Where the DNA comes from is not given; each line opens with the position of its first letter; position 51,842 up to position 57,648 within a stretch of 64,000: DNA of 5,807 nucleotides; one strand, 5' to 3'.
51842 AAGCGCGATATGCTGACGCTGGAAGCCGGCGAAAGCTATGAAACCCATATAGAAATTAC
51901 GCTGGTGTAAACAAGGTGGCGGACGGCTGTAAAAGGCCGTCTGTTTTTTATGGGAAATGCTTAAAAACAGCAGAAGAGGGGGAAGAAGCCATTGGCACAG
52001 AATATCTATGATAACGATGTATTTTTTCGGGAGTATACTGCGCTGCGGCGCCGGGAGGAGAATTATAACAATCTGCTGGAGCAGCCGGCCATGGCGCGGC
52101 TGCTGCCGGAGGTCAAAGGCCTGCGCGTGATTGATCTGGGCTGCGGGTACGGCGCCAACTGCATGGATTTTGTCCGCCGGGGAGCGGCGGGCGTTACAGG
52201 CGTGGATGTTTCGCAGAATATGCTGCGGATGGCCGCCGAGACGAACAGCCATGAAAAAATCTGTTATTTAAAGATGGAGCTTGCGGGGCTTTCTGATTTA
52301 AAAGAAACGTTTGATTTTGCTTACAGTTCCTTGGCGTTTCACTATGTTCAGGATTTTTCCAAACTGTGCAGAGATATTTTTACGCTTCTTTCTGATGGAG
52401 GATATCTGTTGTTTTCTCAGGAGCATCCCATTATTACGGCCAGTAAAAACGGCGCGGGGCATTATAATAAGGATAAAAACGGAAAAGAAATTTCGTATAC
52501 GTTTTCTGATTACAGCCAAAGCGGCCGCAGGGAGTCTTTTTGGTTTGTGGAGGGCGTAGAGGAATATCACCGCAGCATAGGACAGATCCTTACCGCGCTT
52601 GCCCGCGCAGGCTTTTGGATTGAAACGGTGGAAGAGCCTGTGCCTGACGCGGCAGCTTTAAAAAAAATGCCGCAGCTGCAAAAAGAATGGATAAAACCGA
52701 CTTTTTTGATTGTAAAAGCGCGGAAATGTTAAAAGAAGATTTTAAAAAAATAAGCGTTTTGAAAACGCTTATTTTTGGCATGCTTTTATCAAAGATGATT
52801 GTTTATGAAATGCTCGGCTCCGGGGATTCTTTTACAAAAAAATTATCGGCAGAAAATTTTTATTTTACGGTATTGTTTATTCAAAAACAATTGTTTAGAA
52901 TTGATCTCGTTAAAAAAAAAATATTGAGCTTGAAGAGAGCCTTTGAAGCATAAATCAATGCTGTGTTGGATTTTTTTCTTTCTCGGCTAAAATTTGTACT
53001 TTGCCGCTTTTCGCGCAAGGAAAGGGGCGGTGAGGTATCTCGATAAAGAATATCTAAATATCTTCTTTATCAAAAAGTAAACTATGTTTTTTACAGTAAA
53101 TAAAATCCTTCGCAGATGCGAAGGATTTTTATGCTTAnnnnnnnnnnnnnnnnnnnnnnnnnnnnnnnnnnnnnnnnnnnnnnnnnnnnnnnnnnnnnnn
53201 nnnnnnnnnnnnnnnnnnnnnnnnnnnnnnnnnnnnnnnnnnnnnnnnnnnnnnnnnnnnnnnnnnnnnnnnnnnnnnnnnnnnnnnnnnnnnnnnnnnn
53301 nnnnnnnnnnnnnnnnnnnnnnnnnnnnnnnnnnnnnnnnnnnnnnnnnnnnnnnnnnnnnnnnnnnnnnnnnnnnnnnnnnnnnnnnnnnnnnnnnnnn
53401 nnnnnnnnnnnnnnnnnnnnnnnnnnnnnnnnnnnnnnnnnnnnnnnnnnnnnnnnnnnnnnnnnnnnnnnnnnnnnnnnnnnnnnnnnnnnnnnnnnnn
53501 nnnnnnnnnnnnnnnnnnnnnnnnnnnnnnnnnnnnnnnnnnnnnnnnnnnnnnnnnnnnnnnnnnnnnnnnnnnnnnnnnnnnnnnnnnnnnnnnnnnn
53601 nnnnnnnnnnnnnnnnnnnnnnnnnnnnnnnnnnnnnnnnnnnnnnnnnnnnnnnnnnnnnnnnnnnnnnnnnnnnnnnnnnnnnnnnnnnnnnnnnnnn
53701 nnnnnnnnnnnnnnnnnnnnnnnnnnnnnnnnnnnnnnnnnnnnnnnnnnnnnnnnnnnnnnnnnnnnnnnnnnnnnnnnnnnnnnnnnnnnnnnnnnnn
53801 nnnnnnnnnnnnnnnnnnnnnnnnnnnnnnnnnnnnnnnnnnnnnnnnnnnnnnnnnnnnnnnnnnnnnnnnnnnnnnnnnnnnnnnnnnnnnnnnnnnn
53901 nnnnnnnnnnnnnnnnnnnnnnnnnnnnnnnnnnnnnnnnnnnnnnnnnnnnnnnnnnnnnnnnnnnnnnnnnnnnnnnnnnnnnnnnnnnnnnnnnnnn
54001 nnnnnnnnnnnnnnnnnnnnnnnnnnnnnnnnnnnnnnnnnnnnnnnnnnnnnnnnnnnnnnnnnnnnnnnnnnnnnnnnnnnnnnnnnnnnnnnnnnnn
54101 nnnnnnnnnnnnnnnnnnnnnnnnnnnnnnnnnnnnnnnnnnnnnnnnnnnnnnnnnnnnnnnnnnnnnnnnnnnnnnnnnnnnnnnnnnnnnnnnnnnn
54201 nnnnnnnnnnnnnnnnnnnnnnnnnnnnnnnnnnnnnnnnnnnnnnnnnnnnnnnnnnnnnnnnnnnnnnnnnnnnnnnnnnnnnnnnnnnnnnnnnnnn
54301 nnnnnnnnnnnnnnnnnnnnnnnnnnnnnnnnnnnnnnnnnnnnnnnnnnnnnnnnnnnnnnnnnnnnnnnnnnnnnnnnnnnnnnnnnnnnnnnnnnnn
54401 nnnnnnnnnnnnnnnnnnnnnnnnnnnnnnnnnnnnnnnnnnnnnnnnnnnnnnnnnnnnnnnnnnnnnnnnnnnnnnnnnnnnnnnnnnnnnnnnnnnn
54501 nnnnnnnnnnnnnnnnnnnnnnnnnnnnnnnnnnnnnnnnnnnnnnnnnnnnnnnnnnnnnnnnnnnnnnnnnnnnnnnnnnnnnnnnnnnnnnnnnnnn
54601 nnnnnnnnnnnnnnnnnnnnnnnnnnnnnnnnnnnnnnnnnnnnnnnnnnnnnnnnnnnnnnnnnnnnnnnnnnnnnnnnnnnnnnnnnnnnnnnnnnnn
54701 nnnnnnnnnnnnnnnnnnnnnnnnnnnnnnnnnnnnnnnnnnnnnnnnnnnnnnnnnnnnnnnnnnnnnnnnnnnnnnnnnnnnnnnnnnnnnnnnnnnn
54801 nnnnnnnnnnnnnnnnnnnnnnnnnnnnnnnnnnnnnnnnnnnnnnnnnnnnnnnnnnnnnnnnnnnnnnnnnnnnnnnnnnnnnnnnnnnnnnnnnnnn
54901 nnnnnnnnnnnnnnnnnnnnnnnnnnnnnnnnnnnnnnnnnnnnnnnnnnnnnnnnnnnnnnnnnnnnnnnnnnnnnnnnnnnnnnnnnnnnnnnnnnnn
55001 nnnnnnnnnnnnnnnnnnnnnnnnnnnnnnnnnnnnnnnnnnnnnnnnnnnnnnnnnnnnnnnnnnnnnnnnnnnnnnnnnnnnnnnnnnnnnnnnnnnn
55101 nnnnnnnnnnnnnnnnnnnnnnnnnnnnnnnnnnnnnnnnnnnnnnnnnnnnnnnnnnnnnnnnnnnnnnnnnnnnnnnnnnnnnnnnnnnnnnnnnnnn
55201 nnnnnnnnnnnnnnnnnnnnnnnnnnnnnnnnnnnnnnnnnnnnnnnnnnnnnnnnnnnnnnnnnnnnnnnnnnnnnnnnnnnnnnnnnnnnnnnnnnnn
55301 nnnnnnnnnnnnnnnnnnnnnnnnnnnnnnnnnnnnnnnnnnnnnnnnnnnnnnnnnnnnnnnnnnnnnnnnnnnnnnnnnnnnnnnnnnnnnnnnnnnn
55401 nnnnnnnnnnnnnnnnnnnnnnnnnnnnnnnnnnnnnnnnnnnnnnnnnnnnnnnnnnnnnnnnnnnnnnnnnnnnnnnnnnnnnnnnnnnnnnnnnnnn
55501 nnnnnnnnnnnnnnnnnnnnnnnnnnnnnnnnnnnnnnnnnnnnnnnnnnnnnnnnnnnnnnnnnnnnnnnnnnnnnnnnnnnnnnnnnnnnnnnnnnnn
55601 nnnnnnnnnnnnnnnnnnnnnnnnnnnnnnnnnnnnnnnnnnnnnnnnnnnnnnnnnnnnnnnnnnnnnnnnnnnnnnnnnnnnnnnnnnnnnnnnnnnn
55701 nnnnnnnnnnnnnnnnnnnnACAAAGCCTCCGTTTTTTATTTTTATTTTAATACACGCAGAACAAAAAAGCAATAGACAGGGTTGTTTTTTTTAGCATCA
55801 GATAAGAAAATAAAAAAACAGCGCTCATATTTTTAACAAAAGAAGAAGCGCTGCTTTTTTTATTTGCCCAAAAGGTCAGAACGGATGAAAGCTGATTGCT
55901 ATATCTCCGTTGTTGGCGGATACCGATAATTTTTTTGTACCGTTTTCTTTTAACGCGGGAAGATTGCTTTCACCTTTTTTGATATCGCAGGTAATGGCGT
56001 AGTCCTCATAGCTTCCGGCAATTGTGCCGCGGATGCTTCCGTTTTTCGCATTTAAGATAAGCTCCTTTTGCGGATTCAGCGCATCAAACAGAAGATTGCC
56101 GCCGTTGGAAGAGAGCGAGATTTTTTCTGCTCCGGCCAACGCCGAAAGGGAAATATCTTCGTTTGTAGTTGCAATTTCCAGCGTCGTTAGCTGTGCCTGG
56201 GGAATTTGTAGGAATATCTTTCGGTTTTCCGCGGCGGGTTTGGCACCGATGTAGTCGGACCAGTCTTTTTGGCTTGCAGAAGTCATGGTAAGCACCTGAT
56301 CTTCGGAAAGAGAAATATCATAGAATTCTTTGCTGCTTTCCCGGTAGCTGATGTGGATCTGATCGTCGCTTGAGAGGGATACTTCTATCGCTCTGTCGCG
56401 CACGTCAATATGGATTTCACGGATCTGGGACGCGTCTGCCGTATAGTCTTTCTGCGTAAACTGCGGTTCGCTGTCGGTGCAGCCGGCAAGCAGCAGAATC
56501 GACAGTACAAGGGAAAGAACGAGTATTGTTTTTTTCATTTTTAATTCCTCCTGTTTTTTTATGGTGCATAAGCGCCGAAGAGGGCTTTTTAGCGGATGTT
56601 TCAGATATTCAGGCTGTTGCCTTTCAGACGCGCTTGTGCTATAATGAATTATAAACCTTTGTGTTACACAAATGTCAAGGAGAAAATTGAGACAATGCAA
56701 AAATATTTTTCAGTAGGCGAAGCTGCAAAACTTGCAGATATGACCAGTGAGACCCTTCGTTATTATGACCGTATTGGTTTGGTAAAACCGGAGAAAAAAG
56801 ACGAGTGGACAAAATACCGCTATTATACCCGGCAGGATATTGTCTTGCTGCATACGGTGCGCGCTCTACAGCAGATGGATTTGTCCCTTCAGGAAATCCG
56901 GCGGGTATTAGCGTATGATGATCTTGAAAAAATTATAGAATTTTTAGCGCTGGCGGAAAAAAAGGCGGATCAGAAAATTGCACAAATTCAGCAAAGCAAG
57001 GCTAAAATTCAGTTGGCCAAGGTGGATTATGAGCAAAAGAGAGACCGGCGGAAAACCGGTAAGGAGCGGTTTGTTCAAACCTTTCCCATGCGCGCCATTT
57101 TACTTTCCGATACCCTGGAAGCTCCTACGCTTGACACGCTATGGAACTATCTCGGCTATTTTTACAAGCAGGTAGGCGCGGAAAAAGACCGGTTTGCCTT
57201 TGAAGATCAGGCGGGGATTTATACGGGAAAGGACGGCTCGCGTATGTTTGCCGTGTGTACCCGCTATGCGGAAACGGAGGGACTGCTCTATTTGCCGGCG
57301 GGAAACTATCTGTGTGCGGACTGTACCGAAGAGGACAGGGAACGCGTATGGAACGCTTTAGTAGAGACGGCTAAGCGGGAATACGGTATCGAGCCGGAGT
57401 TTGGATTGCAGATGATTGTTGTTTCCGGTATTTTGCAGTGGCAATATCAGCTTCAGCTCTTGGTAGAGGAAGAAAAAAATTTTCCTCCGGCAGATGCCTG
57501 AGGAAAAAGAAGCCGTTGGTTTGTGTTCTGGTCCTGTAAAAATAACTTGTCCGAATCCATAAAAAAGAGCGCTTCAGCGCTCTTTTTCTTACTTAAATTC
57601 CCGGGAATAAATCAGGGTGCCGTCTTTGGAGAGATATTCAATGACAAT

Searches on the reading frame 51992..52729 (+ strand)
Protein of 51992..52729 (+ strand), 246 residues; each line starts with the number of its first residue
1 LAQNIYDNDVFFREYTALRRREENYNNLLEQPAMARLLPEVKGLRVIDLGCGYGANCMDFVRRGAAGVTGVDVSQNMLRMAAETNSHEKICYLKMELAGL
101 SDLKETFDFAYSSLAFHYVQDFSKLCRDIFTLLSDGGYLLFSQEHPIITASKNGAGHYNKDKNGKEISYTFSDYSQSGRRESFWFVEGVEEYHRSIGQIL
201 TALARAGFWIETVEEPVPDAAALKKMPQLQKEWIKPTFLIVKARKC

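Call 65: search_protein_families(library=pfam, max_evalue=0.00001, proteins=[window:51992-52729:+])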
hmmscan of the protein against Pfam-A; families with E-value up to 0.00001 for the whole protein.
window:51992-52729:+ (246 aa): 7 families
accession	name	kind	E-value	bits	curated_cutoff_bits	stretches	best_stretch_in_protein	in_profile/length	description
PF08241.18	Methyltransf_11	-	4.2e-17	63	21.2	1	48-141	2-95/95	Methyltransferase domain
PF13649.12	Methyltransf_25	-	3.4e-16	60.1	27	1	46-137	1-97/97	Methyltransferase domain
PF13489.12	Methyltransf_23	-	9.7e-15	55.1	27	1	33-143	12-118/164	Methyltransferase domain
PF13847.12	Methyltransf_31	-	1.6e-13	51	27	1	42-145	3-113/145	Methyltransferase domain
PF08242.18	Methyltransf_12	-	4.3e-12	47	30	1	47-139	1-98/98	Methyltransferase domain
PF02353.26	CMAS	-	3.7e-07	30.2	27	1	42-141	62-164/273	Mycolic acid cyclopropane synthetase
PF01209.24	Ubie_methyltran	-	3.7e-07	30.2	20.1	1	38-140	43-150/233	ubiE/COQ5 methyltransferase family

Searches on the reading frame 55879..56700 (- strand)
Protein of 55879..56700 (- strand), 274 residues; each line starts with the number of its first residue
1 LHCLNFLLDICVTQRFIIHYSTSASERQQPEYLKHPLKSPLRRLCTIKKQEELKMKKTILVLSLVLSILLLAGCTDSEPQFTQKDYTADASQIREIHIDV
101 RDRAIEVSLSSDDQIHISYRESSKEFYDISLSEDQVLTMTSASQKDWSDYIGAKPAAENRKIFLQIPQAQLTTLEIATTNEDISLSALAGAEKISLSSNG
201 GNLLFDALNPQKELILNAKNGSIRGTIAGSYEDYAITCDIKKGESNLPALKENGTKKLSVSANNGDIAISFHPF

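Call 65: search_protein_families(library=pfam, max_evalue=0.00001, proteins=[window:55879-56700:-])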
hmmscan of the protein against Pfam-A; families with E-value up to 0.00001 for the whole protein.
window:55879-56700:- (274 aa): 1 family
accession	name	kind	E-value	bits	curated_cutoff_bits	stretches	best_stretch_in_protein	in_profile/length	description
PF13349.12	DUF4097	-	1.3e-11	44.8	22.9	1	93-269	1-169/247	Toastrack DUF4097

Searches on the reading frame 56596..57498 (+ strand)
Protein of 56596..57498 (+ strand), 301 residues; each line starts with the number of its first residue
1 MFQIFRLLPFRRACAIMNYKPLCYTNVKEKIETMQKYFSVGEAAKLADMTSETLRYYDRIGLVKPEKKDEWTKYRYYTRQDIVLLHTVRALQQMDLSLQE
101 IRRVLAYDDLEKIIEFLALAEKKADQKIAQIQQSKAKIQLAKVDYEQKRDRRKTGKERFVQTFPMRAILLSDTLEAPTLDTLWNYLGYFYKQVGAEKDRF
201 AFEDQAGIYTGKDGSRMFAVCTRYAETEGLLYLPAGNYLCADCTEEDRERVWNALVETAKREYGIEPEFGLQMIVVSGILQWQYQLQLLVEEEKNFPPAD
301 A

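Call 65: search_protein_families(library=pfam, max_evalue=0.00001, proteins=[window:56596-57498:+])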
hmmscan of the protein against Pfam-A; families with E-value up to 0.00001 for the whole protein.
window:56596-57498:+ (301 aa): 2 families
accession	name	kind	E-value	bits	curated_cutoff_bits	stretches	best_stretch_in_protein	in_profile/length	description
PF13411.12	MerR_1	-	3.3e-19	69.2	21.6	1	38-106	1-67/69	MerR HTH family regulatory protein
PF00376.29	MerR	-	4.1e-10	39.8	28.2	1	39-77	1-38/38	MerR family regulatory protein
